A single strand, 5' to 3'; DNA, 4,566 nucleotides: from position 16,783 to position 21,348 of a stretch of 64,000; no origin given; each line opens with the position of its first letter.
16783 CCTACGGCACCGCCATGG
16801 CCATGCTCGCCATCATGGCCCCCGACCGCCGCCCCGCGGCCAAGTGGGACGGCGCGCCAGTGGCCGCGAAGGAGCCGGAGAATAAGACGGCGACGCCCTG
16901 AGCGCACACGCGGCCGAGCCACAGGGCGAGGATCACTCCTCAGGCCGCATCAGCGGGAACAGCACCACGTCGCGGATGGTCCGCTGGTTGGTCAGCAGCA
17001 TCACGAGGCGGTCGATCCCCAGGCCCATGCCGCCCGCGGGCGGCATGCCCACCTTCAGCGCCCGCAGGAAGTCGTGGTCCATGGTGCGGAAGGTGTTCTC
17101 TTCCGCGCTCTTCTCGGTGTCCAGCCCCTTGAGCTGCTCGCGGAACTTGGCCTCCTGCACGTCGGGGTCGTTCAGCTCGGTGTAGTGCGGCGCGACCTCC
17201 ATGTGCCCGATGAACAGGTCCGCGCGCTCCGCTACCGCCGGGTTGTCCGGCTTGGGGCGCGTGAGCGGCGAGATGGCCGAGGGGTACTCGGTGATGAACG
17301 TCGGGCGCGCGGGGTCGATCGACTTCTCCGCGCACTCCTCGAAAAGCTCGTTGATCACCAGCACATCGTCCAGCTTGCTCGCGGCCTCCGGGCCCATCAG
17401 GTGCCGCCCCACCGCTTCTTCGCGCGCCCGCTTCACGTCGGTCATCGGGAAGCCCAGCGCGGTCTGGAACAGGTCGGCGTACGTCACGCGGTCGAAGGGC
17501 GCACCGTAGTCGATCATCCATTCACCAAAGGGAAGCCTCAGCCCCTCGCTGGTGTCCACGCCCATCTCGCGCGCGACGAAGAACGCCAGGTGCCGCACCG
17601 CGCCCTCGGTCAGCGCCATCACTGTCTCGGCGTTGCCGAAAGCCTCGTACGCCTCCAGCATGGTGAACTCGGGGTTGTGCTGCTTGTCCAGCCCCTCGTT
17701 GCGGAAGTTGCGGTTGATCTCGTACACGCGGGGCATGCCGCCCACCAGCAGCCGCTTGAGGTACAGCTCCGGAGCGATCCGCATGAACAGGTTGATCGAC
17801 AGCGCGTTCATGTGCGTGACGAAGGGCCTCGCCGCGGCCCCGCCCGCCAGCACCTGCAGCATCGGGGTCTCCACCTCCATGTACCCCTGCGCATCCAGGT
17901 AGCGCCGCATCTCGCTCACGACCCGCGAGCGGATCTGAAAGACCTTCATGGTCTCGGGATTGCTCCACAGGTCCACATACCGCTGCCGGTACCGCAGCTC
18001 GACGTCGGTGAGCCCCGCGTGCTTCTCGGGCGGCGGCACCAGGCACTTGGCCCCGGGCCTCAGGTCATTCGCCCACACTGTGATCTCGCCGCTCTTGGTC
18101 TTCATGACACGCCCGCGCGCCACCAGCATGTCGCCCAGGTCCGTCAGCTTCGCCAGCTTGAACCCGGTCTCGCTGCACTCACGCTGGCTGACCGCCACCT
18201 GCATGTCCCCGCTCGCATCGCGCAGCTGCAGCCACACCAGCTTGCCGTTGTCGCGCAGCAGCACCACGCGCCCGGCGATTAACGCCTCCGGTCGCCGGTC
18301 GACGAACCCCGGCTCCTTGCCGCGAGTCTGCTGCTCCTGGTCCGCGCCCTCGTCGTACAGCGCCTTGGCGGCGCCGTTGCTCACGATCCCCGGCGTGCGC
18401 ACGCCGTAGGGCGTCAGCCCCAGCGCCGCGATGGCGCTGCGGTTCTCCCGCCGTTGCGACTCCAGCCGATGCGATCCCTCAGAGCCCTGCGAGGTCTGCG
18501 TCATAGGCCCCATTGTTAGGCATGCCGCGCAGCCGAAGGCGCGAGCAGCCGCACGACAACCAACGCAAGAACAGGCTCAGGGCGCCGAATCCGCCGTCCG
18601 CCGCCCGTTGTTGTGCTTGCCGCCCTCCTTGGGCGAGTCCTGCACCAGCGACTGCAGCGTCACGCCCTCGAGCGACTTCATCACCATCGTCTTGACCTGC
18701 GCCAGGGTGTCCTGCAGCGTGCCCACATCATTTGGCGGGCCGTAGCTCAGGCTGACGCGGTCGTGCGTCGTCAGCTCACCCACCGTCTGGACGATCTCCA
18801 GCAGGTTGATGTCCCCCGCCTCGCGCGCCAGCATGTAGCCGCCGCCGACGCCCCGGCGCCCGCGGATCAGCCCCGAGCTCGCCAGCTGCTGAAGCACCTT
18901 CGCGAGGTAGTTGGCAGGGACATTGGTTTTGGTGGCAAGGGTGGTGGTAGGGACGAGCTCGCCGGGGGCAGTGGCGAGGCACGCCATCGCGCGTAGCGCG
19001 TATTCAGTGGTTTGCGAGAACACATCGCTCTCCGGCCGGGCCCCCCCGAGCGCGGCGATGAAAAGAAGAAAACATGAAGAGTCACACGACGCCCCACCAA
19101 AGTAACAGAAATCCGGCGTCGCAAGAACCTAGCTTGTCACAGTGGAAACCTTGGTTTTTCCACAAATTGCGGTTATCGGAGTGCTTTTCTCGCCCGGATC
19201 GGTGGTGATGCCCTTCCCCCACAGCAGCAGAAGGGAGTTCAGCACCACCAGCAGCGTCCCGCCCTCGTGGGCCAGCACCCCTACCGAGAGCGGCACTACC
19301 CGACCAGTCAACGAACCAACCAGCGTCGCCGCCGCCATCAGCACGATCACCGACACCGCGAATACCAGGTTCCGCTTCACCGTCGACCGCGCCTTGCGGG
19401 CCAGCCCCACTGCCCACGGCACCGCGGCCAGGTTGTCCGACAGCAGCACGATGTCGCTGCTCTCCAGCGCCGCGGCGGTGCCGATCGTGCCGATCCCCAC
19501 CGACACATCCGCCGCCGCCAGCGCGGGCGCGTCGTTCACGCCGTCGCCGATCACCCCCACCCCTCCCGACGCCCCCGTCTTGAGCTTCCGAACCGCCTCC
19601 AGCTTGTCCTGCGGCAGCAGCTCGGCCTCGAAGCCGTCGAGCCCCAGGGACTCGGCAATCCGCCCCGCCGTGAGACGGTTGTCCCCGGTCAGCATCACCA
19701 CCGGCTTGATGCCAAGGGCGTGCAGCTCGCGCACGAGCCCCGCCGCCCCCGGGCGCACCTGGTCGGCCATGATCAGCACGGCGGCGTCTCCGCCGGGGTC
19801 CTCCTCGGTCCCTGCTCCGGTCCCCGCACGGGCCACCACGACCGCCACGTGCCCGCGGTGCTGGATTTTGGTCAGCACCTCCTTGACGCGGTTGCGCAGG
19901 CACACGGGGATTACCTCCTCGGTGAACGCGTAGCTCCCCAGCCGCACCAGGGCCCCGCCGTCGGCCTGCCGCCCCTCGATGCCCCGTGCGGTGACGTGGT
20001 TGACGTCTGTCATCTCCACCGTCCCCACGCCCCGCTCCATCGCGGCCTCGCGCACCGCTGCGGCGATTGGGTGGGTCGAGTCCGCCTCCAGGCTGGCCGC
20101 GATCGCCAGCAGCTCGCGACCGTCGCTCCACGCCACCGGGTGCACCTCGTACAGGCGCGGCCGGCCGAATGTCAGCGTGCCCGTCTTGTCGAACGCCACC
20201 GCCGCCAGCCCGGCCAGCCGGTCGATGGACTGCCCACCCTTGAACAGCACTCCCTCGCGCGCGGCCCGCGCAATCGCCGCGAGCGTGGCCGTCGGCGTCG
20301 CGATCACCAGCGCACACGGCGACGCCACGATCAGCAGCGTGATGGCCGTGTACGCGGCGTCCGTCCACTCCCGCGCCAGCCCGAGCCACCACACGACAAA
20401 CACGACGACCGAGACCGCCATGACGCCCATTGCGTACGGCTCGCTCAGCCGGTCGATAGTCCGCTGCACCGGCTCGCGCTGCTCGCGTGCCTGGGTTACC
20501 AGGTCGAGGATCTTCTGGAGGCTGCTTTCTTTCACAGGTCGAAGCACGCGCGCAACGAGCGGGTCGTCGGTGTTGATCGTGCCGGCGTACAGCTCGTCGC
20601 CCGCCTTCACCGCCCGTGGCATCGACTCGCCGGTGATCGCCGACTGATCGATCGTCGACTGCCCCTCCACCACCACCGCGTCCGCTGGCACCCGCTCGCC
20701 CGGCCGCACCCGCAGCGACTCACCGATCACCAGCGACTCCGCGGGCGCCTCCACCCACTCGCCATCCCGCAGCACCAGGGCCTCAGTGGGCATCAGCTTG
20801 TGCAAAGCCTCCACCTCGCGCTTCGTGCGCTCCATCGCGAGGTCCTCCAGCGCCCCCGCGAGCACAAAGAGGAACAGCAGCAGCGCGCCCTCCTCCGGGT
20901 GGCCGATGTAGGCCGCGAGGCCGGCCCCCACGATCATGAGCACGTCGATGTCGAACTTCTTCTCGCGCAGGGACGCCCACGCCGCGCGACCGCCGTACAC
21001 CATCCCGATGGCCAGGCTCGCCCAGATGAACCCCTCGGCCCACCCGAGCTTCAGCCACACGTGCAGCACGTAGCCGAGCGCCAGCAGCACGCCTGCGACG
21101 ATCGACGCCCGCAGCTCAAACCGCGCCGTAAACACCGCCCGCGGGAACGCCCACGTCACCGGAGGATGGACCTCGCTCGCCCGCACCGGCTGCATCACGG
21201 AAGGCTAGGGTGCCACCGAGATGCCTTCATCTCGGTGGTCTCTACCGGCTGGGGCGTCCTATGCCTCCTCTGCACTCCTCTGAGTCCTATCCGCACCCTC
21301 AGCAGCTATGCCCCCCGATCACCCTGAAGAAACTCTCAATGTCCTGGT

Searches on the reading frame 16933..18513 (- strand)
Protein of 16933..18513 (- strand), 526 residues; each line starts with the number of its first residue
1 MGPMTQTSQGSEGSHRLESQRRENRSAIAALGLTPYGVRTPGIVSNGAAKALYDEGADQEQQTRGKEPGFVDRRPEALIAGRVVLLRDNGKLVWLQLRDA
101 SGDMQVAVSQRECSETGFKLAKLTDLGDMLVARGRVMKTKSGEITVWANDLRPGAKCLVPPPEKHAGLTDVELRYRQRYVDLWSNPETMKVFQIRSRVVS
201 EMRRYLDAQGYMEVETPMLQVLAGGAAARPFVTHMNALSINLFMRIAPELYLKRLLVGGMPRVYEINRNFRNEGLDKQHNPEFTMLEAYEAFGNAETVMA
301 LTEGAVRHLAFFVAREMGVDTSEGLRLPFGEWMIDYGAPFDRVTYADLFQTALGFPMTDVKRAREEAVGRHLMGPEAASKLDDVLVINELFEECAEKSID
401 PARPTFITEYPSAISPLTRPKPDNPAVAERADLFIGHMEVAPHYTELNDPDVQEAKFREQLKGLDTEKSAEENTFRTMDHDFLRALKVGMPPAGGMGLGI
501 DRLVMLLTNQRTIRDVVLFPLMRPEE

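Call 44: search_protein_families(library=pfam, proteins=[window:16933-18513:-], max_evalue=0.001)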
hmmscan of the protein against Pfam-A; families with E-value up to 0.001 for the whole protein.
window:16933-18513:- (526 aa): 3 families
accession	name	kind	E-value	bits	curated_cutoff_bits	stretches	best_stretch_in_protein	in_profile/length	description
PF00152.25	tRNA-synt_2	-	5.8e-85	285.5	25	1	171-522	2-307/308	tRNA synthetases class II (D, K and N)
PF01336.31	tRNA_anti-codon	-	4.5e-12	46.2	27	1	79-152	3-73/75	OB-fold nucleic acid binding domain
PF01409.25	tRNA-synt_2d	-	0.00097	19.1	19.8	0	492-517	211-236/246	tRNA synthetases class II core domain (F)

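Call 48: find_homologous_proteins(query=window:16933-18513:-, max_evalue=1e-50)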
Query window:16933-18513:- (526 aa): 8000 proteins with E <= 1e-50 among 8000 candidates; the best 120 are listed.
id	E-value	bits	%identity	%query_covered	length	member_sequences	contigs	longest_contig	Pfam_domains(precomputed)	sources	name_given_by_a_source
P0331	0.0e+0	1184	100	99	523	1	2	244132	PF01336.32,PF00152.26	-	-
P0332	0.0e+0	1067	88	99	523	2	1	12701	PF01336.32,PF00152.26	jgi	jgi:lysyl-tRNA synthetase class 2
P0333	0.0e+0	1031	87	98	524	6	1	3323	PF01336.32,PF00152.26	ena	-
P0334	0.0e+0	1024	86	99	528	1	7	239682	PF01336.32,PF00152.26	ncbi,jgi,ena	jgi:lysyl-tRNA synthetase class 2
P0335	1.3e-292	989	83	98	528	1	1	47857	PF01336.32,PF00152.26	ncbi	-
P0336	3.0e-280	948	79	99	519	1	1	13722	PF01336.32,PF00152.26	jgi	jgi:lysyl-tRNA synthetase class 2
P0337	3.0e-272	922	78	98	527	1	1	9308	PF01336.32,PF00152.26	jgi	jgi:lysyl-tRNA synthetase class 2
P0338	4.6e-272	921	78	99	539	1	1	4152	PF01336.32,PF00152.26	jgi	jgi:lysyl-tRNA synthetase class 2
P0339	5.3e-257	872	75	97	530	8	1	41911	PF01336.32,PF00152.26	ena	-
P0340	4.4e-256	869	74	97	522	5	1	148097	PF01336.32,PF00152.26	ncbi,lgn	ncbi:MAG: lysine--tRNA ligase [Phycisphaerales bacterium]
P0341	9.1e-255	864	73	97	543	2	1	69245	PF01336.32,PF00152.26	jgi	-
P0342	1.8e-254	863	74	98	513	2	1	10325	PF01336.32,PF00152.26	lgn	-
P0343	4.5e-254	862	73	97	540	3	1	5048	PF01336.32,PF00152.26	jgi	jgi:lysyl-tRNA synthetase class 2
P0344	2.3e-251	853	74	97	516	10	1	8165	PF01336.32,PF00152.26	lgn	-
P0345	5.6e-251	852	74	97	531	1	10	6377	PF01336.32,PF00152.26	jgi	jgi:lysyl-tRNA synthetase, class II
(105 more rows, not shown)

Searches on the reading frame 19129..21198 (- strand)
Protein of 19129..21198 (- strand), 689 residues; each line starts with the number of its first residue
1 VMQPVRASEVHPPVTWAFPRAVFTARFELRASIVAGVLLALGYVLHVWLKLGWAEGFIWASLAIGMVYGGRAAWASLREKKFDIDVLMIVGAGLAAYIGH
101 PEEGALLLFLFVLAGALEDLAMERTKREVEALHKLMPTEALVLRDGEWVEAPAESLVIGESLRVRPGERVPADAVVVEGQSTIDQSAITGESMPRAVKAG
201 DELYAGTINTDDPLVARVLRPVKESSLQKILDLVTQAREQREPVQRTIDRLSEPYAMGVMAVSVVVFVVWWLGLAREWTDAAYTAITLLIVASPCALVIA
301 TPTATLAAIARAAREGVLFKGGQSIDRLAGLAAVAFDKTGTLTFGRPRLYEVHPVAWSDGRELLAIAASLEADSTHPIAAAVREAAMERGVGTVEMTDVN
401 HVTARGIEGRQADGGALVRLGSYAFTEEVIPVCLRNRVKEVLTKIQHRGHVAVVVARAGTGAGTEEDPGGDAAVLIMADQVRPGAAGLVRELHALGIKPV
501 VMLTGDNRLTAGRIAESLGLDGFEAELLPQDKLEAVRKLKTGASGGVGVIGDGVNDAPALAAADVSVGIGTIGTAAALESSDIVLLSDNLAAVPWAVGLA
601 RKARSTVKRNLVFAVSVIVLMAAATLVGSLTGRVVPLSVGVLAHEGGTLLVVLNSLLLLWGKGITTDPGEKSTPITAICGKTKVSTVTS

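Call 44: search_protein_families(library=pfam, proteins=[window:19129-21198:-], max_evalue=0.001)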
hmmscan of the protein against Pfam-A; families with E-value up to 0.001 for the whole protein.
window:19129-21198:- (689 aa): 3 families
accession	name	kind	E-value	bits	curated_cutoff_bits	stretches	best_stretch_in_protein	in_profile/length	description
PF00122.25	E1-E2_ATPase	-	1e-53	182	28.1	1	134-314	1-180/181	E1-E2 ATPase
PF00702.32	Hydrolase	-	1.2e-28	101.3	26.4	1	332-564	2-191/191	haloacid dehalogenase-like hydrolase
PF12710.13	HAD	-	0.00094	20.1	27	0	462-560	63-188/189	haloacid dehalogenase-like hydrolase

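Call 45: search_protein_families(library=ncbifam, proteins=[window:19129-21198:-], max_evalue=1e-10)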
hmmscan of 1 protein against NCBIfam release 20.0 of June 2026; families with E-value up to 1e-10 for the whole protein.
window:19129-21198:- (689 aa): 18 families
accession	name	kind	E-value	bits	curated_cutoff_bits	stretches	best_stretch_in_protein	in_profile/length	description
TIGR01525.1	ATPase-IB_hvy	subfamily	1.7e-160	535.6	346.25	1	84-658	1-560/560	heavy metal translocating P-type ATPase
TIGR01512.1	ATPase-IB2_Cd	subfamily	1.5e-139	465.9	313.5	2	84-402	1-299/494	cadmium family heavy metal-translocating P-type ATPase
NF008262.1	PRK11033.1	equivalog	1.3e-119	400.8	1005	1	56-659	150-728/731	zinc/cadmium/mercury/lead-transporting ATPase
TIGR01511.1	ATPase-IB1_Cu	subfamily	5.2e-110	368.9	397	2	71-403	7-330/542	copper-translocating P-type ATPase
NF033775.1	P_type_ZntA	exception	5.9e-106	355.5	1240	1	38-659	137-729/732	Zn(II)/Cd(II)/Pb(II) translocating P-type ATPase ZntA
TIGR01494.1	ATPase_P-type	subfamily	1.7e-75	254.3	62.3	2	107-368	2-248/478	HAD-IC family P-type ATPase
NF007952.0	PRK10671.1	equivalog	4.1e-75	253.5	1316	1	102-643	291-816/838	copper-exporting P-type ATPase CopA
TIGR01647.1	ATPase-IIIA_H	equivalog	2.2e-51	175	615.5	2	86-521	40-482/755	plasma-membrane proton-efflux P-type ATPase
TIGR01497.1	kdpB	equivalog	3.7e-44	150.9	527.9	1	107-589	72-552/675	potassium-transporting ATPase subunit KdpB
NF010609.0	PRK14010.1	equivalog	8.8e-40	136.5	1323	1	106-592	71-550/673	K(+)-transporting ATPase subunit B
TIGR01522.1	ATPase-IIA2_Ca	equivalog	3.2e-35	121.1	798.3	2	123-344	102-332/854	calcium-transporting P-type ATPase, PMR1-type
TIGR01517.1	ATPase-IIB_Ca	equivalog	1.6e-34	119.2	507.05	2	108-344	128-373/882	calcium-translocating P-type ATPase, PMCA-type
TIGR01106.1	ATPase-IIC_X-K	subfamily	8.5e-31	106.7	946.1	1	110-346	113-359/997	Na,H/K antiporter P-type ATPase subunit alpha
TIGR01116.1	ATPase-IIA1_Ca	equivalog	1.3e-28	99.6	703.4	2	107-344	33-278/799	calcium-translocating P-type ATPase, SERCA-type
TIGR01524.1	ATPase-IIIB_Mg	equivalog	6e-25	87.3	610.75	1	86-356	74-361/867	magnesium-translocating P-type ATPase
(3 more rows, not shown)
